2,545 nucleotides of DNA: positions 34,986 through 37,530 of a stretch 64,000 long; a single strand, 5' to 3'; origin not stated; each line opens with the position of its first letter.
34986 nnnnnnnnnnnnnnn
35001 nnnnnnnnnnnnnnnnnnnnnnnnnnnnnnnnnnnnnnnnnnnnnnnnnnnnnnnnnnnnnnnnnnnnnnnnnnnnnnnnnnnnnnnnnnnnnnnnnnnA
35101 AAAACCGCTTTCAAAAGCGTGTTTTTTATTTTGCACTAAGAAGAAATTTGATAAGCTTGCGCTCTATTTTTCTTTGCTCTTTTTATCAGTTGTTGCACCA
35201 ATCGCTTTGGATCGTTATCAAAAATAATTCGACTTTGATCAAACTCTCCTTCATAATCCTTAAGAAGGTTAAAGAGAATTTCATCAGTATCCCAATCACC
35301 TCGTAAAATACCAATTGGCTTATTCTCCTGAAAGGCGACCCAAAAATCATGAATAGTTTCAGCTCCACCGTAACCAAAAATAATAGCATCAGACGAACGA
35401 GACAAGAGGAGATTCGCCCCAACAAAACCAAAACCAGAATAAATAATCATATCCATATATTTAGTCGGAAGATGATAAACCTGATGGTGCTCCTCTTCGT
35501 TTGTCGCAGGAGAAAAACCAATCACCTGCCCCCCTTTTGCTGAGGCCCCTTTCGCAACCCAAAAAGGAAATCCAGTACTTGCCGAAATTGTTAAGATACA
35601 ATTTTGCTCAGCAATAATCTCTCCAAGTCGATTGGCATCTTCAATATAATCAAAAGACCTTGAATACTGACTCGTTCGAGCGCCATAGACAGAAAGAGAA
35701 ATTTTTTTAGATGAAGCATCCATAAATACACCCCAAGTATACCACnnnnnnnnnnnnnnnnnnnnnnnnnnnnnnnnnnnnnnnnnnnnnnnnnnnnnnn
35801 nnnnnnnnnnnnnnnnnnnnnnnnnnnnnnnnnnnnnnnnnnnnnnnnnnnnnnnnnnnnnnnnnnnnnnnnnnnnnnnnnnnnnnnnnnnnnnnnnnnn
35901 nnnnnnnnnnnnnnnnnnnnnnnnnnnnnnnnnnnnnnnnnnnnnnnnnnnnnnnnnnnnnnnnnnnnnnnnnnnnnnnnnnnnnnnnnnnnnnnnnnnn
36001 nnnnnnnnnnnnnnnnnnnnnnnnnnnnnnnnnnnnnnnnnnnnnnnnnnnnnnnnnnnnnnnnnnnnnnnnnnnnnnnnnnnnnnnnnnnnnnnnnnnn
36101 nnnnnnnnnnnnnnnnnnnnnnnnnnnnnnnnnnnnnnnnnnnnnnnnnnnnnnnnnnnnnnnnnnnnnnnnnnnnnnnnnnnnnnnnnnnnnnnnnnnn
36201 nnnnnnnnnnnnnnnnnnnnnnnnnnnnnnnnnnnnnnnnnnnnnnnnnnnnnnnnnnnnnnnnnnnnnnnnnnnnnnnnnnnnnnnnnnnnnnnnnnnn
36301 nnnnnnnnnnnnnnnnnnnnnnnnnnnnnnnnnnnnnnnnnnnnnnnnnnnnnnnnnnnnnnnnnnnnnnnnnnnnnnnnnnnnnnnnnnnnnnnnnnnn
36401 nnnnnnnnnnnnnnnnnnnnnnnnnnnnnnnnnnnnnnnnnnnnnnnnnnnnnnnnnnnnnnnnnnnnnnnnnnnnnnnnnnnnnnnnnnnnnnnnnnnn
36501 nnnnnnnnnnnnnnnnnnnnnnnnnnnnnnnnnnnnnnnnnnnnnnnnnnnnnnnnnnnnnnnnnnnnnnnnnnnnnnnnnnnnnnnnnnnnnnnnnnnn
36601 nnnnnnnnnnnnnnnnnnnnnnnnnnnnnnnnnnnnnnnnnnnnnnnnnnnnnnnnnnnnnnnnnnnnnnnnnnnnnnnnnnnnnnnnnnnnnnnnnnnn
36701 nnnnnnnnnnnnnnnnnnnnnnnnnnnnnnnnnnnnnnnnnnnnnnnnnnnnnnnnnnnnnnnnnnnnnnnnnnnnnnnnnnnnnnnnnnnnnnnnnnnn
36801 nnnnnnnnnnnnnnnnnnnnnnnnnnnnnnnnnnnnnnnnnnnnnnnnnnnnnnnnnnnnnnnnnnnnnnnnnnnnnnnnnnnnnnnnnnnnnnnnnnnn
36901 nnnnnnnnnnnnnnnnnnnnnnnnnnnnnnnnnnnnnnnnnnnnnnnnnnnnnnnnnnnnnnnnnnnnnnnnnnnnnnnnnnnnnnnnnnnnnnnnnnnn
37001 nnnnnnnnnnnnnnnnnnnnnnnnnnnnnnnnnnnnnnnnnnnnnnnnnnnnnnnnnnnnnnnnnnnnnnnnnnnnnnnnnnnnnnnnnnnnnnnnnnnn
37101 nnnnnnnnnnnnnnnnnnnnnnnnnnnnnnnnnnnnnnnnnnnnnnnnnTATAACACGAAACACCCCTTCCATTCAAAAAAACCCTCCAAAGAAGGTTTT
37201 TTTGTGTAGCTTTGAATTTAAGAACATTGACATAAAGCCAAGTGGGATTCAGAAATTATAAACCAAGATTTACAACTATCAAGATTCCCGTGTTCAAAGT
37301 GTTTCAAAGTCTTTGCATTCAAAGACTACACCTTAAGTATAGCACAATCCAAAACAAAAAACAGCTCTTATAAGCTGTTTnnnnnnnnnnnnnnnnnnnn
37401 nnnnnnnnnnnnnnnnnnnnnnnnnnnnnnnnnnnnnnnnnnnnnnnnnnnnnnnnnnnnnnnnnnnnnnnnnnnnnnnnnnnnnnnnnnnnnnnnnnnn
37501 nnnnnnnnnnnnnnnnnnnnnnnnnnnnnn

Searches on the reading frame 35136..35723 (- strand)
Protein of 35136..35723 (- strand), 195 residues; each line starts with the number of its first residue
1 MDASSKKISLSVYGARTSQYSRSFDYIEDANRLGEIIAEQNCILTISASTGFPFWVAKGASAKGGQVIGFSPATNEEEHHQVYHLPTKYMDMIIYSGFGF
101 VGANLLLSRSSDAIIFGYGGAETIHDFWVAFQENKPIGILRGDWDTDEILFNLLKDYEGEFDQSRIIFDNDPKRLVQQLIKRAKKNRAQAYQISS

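Call 45: search_protein_families(library=pfam, proteins=[window:35136-35723:-], max_evalue=0.001)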
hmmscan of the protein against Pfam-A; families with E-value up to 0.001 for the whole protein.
window:35136-35723:- (195 aa): 1 family
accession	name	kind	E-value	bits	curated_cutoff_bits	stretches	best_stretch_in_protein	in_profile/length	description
PF18306.6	LDcluster4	-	6.7e-23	81.4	26.3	1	9-158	3-139/151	SLOG cluster4 family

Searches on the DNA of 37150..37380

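Call 69: search_rna_families(source=window, start=37150, end=37380, threshold=evalue, max_evalue=1, show_alignments=1)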
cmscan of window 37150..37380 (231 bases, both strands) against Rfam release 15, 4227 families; matches with E-value up to 1: 5.
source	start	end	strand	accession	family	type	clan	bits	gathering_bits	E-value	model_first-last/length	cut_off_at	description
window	37173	37287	-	RF01859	Phe_leader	Cis-reg; leader;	-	21.6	55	0.15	1-125/125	no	Phenylalanine leader peptide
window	37169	37246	-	RF02076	STnc100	Gene; sRNA;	-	15.9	47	0.17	1-206/206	no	Gammaproteobacterial sRNA STnc100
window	37174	37313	-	RF04180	BTnc231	Gene; sRNA;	-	15.4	80.4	0.58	1-154/154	no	Bacteroides sRNA BTnc231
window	37214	37328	+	RF01619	ceN115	Gene; sRNA;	-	14.8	44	0.73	1-159/159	no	C. elegans sRNA ceN115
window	37161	37201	+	RF02359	MS2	Cis-reg;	-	13.8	40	0.58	1-36/36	no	Bacteriophage MS2 operator hairpin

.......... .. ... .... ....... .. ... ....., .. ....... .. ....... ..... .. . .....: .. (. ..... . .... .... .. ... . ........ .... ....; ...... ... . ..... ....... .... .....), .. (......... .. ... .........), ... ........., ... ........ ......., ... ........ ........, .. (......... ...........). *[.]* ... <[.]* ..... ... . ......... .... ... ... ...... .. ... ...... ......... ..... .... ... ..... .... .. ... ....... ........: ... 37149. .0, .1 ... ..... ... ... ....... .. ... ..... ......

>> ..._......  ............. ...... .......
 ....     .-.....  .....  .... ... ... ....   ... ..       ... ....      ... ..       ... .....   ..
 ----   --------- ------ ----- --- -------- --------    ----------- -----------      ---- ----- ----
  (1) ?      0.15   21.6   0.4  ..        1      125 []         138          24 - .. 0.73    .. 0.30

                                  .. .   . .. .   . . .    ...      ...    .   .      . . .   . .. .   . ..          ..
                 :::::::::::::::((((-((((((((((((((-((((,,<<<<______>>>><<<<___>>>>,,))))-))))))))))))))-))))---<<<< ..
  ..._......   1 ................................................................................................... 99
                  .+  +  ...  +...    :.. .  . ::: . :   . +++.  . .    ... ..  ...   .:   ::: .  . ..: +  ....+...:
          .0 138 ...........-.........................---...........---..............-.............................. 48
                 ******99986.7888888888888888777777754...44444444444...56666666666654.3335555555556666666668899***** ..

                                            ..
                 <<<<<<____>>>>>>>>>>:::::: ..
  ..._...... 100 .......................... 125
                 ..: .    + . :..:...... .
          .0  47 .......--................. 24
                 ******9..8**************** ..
